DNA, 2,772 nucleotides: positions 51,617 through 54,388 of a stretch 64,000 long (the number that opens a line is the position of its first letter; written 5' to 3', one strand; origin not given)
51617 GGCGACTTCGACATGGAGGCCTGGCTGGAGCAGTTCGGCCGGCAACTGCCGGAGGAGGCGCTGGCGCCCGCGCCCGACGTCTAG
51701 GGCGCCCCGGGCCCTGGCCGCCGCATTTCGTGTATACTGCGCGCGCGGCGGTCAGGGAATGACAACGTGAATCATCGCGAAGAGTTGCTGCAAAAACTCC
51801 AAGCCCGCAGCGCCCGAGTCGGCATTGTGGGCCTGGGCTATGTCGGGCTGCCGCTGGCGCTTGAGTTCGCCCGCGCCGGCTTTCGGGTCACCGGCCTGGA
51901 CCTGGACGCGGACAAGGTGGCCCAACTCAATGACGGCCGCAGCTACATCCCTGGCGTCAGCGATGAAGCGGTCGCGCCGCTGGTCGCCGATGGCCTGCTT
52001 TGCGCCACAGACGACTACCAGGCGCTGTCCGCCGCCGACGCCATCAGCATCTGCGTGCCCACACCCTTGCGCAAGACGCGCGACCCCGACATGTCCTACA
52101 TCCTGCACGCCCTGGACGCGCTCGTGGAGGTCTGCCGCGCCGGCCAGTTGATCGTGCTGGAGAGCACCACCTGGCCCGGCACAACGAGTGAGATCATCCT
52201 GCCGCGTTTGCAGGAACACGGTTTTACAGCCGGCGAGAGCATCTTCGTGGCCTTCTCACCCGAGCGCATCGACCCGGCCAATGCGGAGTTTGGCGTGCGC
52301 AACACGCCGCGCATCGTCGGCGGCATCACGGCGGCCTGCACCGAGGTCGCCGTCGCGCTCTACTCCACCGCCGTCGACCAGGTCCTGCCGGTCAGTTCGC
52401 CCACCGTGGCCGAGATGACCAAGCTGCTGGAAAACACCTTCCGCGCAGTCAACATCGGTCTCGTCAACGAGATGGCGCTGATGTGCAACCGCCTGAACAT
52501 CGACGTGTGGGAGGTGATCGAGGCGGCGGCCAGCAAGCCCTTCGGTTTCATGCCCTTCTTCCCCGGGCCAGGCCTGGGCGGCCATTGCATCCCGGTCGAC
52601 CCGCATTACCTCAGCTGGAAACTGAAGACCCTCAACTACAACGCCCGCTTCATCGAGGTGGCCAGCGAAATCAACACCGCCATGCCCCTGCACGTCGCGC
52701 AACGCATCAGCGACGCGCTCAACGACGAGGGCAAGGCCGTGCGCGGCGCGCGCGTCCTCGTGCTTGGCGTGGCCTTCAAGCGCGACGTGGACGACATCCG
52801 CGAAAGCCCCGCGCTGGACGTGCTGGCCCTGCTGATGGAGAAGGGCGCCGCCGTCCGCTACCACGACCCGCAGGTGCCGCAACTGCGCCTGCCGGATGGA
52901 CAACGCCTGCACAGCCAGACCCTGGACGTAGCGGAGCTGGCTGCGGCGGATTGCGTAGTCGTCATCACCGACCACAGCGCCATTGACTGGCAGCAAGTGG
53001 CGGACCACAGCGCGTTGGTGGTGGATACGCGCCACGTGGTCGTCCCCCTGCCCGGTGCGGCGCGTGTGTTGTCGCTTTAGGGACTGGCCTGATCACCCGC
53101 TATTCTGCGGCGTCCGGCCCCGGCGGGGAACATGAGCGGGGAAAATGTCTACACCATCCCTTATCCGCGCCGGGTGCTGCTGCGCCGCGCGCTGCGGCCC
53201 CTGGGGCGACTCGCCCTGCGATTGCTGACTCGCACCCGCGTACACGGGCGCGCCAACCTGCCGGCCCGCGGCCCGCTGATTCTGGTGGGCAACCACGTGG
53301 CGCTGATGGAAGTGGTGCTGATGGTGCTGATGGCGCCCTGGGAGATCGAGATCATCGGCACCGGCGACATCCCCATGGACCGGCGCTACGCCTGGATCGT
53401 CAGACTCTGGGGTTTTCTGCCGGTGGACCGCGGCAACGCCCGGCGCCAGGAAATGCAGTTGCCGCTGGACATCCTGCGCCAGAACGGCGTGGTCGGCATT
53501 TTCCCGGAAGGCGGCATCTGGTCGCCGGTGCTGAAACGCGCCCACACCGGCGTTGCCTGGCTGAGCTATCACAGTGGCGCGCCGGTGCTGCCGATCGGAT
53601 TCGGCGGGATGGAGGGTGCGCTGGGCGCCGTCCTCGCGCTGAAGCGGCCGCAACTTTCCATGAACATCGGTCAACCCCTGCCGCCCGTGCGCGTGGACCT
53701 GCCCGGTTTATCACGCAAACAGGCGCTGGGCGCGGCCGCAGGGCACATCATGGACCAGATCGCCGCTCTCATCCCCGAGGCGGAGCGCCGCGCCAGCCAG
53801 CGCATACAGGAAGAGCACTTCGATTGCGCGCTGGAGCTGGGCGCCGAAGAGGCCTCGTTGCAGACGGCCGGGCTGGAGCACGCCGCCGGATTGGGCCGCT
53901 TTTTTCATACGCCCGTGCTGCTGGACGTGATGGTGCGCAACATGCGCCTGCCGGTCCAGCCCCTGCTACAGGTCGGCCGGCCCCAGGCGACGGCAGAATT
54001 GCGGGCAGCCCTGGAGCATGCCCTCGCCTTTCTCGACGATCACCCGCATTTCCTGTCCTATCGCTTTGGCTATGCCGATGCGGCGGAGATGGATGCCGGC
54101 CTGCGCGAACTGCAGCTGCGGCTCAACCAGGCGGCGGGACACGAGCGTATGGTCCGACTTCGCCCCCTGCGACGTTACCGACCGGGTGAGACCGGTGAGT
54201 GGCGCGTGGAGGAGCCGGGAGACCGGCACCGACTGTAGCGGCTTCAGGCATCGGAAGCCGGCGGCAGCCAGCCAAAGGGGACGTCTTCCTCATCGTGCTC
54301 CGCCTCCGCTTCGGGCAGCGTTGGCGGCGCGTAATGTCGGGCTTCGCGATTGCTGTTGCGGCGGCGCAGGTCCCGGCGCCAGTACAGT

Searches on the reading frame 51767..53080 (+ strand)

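Call 25: search_protein_families(library=pfam, proteins=[window:51767-53080:+], max_evalue=0.00001)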
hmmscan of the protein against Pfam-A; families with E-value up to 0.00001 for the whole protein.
window:51767-53080:+ (437 aa): 4 families
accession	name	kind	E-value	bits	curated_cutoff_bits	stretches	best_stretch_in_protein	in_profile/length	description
PF03721.20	UDPG_MGDP_dh_N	-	3.8e-41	141.2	27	1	17-194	2-182/187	UDP-glucose/GDP-mannose dehydrogenase family, NAD binding domain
PF00984.24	UDPG_MGDP_dh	-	8.7e-33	112.7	25.4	1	214-304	2-93/94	UDP-glucose/GDP-mannose dehydrogenase family, central domain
PF03720.21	UDPG_MGDP_dh_C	-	1.7e-23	83.3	30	1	331-425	1-101/103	UDP-glucose/GDP-mannose dehydrogenase family, UDP binding domain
PF03446.21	NAD_binding_2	-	8.3e-09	36.1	21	1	17-152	1-111/161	NAD binding domain of 6-phosphogluconate dehydrogenase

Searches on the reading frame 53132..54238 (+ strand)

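Call 25: search_protein_families(library=pfam, proteins=[window:53132-54238:+], max_evalue=0.00001)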
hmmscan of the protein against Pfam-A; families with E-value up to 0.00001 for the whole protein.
window:53132-54238:+ (368 aa): 1 family
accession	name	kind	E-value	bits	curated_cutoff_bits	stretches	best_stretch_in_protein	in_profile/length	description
PF01553.26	Acyltransferase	-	2.5e-15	56.9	23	1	35-157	2-131/132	Acyltransferase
